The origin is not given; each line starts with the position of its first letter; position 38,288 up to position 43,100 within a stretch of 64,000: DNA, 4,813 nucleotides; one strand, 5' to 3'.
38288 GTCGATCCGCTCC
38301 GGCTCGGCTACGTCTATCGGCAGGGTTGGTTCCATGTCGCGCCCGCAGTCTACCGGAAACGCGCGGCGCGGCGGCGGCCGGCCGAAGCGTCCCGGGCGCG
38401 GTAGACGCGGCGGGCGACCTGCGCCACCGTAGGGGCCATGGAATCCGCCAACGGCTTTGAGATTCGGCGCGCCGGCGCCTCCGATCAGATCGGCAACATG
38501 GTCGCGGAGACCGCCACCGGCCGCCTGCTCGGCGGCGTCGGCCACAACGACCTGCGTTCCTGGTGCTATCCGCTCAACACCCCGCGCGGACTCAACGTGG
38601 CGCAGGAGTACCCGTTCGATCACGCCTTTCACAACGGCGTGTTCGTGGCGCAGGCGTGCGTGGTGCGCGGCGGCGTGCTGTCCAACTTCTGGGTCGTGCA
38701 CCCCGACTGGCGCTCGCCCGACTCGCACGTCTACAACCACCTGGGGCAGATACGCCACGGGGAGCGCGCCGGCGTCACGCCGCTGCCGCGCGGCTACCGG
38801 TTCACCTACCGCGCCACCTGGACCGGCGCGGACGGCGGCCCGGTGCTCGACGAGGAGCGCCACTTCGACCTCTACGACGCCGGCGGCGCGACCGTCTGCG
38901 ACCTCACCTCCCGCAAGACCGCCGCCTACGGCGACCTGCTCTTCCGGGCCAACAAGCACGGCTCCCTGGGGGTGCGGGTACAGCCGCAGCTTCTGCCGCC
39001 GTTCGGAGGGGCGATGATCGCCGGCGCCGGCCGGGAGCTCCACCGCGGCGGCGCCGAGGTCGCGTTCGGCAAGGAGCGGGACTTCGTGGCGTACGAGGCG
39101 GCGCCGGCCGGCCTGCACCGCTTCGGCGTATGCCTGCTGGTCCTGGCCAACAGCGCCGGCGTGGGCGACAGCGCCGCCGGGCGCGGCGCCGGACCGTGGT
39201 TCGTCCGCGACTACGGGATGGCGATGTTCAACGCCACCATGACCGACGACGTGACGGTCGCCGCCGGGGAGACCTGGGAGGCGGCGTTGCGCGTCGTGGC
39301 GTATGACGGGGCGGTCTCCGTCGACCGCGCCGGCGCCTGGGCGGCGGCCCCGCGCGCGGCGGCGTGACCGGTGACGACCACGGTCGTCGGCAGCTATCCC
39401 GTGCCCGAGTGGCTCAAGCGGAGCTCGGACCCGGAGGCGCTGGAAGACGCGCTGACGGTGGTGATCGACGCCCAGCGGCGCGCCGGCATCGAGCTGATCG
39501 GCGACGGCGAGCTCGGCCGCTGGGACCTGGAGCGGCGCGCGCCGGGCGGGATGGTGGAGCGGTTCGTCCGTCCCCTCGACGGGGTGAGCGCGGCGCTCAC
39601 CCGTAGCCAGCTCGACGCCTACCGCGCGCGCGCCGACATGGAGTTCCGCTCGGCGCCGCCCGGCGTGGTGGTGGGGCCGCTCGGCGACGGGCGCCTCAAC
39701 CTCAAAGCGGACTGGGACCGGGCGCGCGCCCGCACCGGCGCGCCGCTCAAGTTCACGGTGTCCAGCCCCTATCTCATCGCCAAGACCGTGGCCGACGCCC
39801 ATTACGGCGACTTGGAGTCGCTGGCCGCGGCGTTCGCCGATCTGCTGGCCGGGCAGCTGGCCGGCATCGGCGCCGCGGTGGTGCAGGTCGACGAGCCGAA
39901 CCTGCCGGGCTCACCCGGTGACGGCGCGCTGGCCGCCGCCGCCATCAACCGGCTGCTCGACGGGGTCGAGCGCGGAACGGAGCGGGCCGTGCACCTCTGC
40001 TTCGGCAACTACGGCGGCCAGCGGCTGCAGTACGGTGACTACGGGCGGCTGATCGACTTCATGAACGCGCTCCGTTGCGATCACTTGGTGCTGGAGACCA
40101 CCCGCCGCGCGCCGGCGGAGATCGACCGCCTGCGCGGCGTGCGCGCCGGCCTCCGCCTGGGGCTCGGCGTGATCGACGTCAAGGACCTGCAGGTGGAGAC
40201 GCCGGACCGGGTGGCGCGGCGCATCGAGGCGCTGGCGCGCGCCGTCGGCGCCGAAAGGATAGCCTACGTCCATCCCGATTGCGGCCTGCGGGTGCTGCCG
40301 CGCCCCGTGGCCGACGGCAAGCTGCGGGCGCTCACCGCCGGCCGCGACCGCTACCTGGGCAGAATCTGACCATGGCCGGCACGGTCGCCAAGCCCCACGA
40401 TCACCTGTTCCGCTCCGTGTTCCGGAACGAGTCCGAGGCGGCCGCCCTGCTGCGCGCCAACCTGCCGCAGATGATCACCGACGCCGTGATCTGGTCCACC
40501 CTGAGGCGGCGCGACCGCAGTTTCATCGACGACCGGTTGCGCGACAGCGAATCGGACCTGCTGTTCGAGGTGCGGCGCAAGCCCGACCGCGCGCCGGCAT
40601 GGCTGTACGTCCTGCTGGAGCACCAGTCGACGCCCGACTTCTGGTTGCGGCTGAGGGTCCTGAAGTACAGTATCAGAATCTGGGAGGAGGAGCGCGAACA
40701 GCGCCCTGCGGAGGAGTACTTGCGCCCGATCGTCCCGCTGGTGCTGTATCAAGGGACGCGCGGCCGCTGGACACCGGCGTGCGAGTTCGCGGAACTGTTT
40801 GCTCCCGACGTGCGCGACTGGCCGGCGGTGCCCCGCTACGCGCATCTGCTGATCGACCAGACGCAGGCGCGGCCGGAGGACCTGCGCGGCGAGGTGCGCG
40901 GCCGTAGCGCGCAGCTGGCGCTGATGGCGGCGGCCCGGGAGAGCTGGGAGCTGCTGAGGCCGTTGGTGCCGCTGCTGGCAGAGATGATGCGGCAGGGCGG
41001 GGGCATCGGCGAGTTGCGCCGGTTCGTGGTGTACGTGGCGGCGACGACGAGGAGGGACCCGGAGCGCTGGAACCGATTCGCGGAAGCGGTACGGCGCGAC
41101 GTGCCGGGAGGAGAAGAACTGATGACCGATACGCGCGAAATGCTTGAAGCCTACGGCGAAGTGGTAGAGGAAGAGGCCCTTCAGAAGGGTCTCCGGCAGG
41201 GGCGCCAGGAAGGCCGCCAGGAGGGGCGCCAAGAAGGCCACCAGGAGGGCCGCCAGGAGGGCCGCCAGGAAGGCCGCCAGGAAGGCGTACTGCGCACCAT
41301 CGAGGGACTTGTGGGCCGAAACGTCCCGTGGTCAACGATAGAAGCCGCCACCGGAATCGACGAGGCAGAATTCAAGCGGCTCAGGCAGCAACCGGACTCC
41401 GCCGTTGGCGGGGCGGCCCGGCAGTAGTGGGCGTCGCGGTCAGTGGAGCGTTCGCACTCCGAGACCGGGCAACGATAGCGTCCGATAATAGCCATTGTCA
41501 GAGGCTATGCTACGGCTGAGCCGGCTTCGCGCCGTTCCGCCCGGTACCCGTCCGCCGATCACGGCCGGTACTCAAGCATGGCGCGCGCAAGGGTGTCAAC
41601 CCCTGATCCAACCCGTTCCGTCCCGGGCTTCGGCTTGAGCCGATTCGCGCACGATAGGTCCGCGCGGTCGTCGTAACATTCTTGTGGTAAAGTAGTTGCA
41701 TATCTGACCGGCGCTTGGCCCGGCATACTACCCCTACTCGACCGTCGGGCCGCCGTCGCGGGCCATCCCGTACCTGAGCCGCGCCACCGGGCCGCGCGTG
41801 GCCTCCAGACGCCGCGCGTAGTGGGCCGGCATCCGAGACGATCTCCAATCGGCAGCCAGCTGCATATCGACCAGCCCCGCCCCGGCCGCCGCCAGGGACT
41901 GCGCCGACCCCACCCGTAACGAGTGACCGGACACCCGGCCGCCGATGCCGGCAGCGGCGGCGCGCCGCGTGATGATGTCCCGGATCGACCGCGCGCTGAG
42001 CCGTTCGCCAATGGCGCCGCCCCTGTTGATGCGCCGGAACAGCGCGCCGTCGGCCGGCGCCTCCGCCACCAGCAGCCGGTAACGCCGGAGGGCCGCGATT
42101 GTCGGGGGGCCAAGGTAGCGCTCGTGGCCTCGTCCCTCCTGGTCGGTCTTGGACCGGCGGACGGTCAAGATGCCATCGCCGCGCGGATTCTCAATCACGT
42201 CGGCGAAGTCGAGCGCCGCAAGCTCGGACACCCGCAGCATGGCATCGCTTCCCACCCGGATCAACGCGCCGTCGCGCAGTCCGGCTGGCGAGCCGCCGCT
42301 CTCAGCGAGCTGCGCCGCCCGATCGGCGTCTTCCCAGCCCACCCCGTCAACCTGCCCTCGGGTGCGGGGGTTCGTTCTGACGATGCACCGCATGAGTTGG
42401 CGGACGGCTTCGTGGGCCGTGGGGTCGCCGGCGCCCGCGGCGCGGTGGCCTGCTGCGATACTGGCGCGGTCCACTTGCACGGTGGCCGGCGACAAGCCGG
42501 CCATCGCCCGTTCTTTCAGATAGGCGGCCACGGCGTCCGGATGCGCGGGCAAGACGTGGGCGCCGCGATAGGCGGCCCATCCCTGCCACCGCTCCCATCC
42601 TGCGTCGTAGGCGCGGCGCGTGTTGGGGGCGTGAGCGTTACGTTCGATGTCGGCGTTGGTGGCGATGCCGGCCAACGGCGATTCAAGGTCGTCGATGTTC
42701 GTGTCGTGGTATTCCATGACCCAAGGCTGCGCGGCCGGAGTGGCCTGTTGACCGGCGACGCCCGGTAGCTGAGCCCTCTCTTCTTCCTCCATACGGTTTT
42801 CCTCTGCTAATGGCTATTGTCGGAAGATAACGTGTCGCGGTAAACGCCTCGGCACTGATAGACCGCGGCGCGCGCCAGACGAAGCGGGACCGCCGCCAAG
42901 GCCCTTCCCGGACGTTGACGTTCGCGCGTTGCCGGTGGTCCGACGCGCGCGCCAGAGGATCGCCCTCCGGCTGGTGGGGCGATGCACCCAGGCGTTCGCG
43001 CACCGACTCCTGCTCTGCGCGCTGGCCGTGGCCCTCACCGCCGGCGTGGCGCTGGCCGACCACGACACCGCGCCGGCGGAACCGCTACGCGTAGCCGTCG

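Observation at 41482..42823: Tyrosine recombinase gene bracketed by 23-bp imperfect inverted repeats, adjacent to an Rpn-family nuclease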

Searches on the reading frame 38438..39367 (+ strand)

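Call 6: search_protein_families(library=pfam, proteins=[window:38438-39367:+], max_evalue=0.01)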
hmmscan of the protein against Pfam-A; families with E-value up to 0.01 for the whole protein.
window:38438-39367:+ (309 aa): 1 family
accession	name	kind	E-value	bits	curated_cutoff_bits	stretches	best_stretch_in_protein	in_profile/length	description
PF14100.11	DUF6807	-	3.1e-27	96.3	27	1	42-300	29-267/270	Family of unknown function (DUF6807)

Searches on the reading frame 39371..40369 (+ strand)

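Call 6: search_protein_families(library=pfam, proteins=[window:39371-40369:+], max_evalue=0.01)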
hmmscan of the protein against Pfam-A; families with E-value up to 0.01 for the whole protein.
window:39371-40369:+ (332 aa): 1 family
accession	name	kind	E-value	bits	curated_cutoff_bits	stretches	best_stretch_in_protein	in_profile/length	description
PF01717.24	Meth_synt_2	-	1.6e-18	67.6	21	1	2-320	2-317/324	Cobalamin-independent synthase, Catalytic domain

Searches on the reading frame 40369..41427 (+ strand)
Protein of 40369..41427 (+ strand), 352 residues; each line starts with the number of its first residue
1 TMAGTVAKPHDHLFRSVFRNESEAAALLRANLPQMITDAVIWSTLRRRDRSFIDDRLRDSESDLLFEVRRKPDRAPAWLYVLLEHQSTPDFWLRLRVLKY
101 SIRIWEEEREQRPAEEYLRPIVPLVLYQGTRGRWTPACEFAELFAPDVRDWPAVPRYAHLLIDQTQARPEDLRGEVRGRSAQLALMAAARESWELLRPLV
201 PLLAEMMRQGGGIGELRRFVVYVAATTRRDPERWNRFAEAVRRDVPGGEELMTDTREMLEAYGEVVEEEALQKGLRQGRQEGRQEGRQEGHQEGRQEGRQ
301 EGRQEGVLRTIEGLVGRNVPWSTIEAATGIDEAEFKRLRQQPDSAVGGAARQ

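Call 6: search_protein_families(library=pfam, proteins=[window:40369-41427:+], max_evalue=0.01)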
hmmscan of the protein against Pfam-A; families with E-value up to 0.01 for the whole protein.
window:40369-41427:+ (352 aa): 2 families
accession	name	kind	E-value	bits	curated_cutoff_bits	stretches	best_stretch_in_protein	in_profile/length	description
PF04754.18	Transposase_31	-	1.3e-36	126.6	21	1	8-206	1-195/203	Putative transposase, YhgA-like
PF09811.14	Yae1_N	-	4.9e-05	23.4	27.5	1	274-307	5-38/39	Essential protein Yae1, N terminal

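Call 7: search_protein_families(library=ncbifam, proteins=[window:40369-41427:+], max_evalue=0.01)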
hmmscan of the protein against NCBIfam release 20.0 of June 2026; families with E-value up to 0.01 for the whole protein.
window:40369-41427:+ (352 aa): 7 families
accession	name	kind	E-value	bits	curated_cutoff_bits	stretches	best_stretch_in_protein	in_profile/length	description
TIGR01784.1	T_den_put_tspse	subfamily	1.2e-17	64.6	52.1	2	9-128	1-111/273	Rpn family recombination-promoting nuclease/putative transposase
NF007361.0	PRK09857.1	equivalog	2e-17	63.6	583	1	7-248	7-239/292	recombination-promoting nuclease RpnA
NF007418.0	PRK09956.1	equivalog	1.5e-14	53.8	583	1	4-318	4-290/308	ISNCY family transposase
NF004270.2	PRK05687.2-1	equivalog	2.1e-09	37.3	180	1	241-310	17-86/223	flagellar assembly protein FliH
NF009925.1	PRK13386.1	equivalog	1.2e-08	34.6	192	1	268-313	44-89/228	flagellar assembly protein FliH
NF004267.1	PRK05687.1-3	equivalog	1.2e-06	27.9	293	1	248-307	57-116/266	flagellar assembly protein FliH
NF004266.1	PRK05687.1-1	equivalog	2.3e-06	27.2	260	1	251-305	38-92/230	flagellar assembly protein FliH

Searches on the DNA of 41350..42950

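Call 16: search_rna_families(source=window, start=41350, end=42950, threshold=evalue, max_evalue=5)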
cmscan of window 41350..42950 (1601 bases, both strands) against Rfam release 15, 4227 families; matches with E-value up to 5: 2.
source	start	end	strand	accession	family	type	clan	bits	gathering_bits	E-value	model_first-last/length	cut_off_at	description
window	41914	41967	-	RF03006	M23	Gene; sRNA;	-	19.1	41.2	1.4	1-53/53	no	M23 RNA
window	42324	42365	+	RF01716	PhotoRC-I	Cis-reg;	-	13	45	3.3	1-44/44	no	PhotoRC-I RNA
